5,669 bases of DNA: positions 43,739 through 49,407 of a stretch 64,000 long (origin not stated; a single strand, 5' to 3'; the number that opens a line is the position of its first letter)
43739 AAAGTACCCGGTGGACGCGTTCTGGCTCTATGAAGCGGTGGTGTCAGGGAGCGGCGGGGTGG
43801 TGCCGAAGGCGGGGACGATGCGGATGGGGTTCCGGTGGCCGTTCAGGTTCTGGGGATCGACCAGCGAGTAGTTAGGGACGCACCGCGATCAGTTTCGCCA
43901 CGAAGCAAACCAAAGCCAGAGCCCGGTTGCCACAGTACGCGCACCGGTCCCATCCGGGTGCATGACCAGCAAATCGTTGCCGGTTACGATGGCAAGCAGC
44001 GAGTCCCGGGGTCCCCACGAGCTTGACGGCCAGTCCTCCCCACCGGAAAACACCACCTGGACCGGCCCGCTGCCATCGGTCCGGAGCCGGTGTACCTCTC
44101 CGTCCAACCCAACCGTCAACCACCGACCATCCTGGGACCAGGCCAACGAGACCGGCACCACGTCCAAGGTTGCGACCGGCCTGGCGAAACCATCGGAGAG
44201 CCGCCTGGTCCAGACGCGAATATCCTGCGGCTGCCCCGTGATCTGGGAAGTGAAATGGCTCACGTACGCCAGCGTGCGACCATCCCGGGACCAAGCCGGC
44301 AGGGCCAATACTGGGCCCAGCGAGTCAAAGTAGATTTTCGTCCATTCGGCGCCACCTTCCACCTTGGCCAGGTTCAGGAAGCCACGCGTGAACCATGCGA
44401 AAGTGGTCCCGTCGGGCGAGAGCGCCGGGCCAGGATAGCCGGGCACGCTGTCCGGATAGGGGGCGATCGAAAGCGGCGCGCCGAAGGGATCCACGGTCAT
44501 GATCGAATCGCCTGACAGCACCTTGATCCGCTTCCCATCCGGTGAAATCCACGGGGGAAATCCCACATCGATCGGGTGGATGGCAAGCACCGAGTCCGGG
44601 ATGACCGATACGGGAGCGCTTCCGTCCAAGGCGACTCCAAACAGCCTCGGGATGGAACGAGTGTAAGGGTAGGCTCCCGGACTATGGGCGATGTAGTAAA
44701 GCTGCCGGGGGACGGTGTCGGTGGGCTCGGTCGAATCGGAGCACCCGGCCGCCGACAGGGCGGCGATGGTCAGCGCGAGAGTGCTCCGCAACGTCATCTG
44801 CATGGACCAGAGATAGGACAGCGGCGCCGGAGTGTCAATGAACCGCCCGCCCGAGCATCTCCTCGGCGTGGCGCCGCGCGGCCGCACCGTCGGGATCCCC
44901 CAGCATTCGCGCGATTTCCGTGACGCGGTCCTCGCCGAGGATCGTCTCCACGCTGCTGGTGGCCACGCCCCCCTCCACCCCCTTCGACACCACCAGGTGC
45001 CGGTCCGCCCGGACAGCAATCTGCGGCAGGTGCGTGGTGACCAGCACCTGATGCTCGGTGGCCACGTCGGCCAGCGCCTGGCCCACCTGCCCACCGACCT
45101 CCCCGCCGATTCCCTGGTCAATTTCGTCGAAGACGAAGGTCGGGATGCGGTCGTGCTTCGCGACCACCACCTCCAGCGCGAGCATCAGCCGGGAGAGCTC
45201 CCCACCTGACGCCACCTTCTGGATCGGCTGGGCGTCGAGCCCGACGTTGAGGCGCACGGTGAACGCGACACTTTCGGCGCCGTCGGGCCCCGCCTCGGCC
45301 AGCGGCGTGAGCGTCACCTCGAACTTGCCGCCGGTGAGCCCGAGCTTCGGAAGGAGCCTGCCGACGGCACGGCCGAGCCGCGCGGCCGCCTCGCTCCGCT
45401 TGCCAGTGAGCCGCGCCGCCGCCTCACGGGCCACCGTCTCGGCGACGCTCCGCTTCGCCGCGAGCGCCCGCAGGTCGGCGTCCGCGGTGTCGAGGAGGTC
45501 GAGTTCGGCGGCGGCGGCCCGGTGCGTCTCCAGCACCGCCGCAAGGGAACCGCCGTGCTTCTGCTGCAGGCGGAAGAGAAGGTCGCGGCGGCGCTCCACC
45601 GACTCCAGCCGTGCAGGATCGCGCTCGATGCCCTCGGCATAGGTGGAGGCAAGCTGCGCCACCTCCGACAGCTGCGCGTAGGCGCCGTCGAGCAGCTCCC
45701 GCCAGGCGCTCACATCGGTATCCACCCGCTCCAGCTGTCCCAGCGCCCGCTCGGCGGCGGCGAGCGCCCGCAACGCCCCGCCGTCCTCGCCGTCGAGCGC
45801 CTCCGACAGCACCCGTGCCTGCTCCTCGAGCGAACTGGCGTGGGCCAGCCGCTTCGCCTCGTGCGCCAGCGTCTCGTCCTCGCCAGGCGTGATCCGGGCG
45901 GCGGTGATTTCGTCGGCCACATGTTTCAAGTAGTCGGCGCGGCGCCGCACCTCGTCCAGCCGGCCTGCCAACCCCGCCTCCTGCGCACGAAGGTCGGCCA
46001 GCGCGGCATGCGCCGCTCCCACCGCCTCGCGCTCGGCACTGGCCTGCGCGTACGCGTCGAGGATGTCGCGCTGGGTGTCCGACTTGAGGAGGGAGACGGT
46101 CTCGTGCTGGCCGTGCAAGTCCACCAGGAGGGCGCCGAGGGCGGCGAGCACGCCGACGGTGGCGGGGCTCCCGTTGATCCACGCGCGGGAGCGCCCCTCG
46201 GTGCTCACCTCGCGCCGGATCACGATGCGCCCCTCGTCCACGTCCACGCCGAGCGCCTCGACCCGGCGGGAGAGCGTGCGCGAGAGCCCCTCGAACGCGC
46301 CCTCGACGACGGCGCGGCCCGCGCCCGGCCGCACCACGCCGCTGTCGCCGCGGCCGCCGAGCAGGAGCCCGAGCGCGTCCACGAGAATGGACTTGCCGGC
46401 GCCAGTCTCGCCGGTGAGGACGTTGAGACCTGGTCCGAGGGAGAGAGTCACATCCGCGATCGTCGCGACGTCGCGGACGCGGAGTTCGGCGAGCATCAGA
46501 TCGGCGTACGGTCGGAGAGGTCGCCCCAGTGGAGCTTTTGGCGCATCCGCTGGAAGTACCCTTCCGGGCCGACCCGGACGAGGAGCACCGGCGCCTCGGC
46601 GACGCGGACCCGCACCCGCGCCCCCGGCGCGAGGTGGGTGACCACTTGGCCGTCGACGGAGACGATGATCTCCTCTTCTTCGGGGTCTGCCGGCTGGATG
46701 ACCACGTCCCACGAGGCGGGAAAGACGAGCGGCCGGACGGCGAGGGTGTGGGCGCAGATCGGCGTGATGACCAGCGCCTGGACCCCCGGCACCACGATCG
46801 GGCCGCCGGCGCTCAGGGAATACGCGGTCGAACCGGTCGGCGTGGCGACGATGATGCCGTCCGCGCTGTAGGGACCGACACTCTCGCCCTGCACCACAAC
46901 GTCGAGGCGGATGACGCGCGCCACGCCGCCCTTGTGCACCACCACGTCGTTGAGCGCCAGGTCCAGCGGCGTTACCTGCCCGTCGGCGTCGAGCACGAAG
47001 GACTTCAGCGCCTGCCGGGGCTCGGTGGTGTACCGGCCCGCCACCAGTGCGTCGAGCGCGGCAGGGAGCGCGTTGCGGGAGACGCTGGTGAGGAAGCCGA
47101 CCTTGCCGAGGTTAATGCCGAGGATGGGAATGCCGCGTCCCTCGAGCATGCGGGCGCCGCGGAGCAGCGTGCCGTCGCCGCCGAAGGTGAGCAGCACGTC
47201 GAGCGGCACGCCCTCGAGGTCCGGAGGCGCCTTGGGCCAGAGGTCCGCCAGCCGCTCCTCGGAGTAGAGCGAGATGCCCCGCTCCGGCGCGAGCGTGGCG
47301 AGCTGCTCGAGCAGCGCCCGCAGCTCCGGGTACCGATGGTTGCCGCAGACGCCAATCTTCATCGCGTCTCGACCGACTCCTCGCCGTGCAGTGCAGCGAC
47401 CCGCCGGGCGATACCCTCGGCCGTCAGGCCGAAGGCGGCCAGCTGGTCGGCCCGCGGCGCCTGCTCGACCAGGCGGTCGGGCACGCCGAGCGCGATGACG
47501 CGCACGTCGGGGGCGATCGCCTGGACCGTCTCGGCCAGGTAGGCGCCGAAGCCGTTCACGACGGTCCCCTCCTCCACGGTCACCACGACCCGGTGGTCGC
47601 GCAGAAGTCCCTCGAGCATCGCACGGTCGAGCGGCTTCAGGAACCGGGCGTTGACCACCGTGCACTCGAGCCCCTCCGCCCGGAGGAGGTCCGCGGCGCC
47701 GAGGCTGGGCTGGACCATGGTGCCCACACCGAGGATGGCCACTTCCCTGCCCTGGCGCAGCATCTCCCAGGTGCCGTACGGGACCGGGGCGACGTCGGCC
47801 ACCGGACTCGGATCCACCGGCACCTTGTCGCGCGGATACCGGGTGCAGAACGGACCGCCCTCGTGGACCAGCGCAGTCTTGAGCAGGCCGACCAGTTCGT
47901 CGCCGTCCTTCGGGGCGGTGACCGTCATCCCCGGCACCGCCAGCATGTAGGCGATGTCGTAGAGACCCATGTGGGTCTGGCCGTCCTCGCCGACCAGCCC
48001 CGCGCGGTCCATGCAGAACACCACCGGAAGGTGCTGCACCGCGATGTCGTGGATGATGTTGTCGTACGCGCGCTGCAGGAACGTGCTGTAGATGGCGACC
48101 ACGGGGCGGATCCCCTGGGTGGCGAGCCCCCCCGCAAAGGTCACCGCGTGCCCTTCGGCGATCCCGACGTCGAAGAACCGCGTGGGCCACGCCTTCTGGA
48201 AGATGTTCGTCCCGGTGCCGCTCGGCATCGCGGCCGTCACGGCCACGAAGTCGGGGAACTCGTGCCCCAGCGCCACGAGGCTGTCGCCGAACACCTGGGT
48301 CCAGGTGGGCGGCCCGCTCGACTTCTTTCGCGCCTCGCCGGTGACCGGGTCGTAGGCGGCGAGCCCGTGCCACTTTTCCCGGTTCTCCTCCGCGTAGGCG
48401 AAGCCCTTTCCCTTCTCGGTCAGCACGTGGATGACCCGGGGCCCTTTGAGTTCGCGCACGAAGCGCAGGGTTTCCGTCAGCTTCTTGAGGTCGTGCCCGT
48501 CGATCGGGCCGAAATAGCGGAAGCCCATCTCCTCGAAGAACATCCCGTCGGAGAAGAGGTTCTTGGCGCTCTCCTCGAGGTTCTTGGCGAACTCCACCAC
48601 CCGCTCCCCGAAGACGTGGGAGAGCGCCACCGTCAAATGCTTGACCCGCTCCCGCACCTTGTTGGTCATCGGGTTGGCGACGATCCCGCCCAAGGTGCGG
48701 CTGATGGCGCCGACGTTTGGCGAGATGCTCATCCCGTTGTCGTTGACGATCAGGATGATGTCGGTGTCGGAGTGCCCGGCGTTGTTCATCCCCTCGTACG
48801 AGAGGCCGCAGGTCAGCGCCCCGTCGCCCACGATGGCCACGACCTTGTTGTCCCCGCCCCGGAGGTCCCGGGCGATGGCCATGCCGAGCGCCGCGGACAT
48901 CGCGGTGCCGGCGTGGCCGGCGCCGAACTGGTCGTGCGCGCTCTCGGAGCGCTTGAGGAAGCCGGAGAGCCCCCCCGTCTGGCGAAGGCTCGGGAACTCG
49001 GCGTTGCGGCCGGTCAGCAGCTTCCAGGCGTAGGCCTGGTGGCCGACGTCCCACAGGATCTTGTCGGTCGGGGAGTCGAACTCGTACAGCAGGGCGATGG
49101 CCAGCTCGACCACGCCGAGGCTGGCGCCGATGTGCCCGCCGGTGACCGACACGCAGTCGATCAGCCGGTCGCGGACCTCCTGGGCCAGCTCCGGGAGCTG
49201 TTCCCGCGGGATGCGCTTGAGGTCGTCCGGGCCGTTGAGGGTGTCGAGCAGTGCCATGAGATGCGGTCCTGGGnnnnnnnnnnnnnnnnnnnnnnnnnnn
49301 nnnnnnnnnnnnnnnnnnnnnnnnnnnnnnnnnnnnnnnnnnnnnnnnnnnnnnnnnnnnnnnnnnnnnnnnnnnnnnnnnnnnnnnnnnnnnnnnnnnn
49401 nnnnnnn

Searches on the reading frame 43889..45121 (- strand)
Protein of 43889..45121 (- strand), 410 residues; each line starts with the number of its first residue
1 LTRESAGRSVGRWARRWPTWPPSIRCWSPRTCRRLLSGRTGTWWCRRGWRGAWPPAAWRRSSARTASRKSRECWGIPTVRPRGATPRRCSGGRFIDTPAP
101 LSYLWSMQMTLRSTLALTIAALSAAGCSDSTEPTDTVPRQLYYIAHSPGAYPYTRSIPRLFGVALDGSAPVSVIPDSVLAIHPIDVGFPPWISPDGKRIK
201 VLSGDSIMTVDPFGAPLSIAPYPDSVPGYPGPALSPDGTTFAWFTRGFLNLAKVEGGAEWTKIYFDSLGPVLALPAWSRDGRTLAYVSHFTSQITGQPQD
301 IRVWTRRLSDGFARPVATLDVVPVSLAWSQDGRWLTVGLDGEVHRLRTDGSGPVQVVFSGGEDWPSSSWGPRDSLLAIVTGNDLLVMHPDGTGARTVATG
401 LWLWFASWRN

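Call 30: search_protein_families(library=pfam, proteins=[window:43889-45121:-], max_evalue=0.001)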
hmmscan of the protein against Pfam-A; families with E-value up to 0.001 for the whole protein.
window:43889-45121:- (410 aa): 1 family
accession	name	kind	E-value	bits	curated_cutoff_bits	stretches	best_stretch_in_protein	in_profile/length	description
PF07676.18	PD40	-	2.6e-07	30.8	20.9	0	275-288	14-27/38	WD40-like Beta Propeller Repeat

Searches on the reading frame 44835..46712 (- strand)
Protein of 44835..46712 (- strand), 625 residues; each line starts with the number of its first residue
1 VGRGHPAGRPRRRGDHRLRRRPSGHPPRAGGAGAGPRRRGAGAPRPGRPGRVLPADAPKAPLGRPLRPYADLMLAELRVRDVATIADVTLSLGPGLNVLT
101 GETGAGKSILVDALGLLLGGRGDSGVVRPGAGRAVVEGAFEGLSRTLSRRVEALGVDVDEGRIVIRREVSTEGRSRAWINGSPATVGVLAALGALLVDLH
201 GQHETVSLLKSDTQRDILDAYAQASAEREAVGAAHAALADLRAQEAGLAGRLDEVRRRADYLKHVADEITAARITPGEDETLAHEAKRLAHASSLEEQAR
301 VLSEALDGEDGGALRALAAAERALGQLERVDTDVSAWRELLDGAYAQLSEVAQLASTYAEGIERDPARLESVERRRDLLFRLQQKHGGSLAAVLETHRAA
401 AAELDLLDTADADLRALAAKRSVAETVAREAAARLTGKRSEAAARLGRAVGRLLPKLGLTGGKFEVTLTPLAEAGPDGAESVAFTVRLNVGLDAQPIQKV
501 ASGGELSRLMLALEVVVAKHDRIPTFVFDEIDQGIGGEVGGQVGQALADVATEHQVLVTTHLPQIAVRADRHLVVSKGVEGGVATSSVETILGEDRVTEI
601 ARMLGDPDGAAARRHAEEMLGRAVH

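Call 30: search_protein_families(library=pfam, proteins=[window:44835-46712:-], max_evalue=0.001)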
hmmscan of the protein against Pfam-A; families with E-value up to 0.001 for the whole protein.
window:44835-46712:- (625 aa): 4 families
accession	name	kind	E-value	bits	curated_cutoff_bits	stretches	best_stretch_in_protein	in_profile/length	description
PF02463.25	SMC_N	-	2e-17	63.8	40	1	74-577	2-213/220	RecF/RecN/SMC N terminal domain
PF13476.12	AAA_23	-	9e-09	36.7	27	1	77-141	2-68/201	AAA domain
PF13304.12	AAA_21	-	0.00025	21.6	27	0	96-181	1-75/304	AAA domain, putative AbiEii toxin, Type IV TA system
PF13555.12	AAA_29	-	0.00035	20.7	27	1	95-120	23-48/61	P-loop containing region of AAA domain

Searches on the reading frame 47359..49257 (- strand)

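Call 60: search_protein_families(library=pfam, proteins=[window:47359-49257:-], max_evalue=0.0001)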
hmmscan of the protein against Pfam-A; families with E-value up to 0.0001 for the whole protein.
window:47359-49257:- (632 aa): 6 families
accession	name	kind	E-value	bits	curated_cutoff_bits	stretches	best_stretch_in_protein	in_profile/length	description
PF13292.11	DXP_synthase_N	-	2e-112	375.4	21.2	1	4-280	1-274/274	1-deoxy-D-xylulose-5-phosphate synthase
PF02779.29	Transket_pyr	-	6.9e-44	150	27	1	317-480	3-173/174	Transketolase, pyrimidine binding domain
PF02780.25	Transketolase_C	-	1.5e-30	106.1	25.9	1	495-616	1-124/124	Transketolase, C-terminal domain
PF02775.26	TPP_enzyme_C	-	1.6e-07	31.7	21.9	1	103-176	17-84/151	Thiamine pyrophosphate enzyme, C-terminal TPP binding domain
PF00456.26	Transketolase_N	-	2.7e-05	23.8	22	0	28-182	9-191/334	Transketolase, thiamine diphosphate binding domain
PF00676.26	E1_dh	-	4.1e-05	23.1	22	1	115-180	102-167/300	Dehydrogenase E1 component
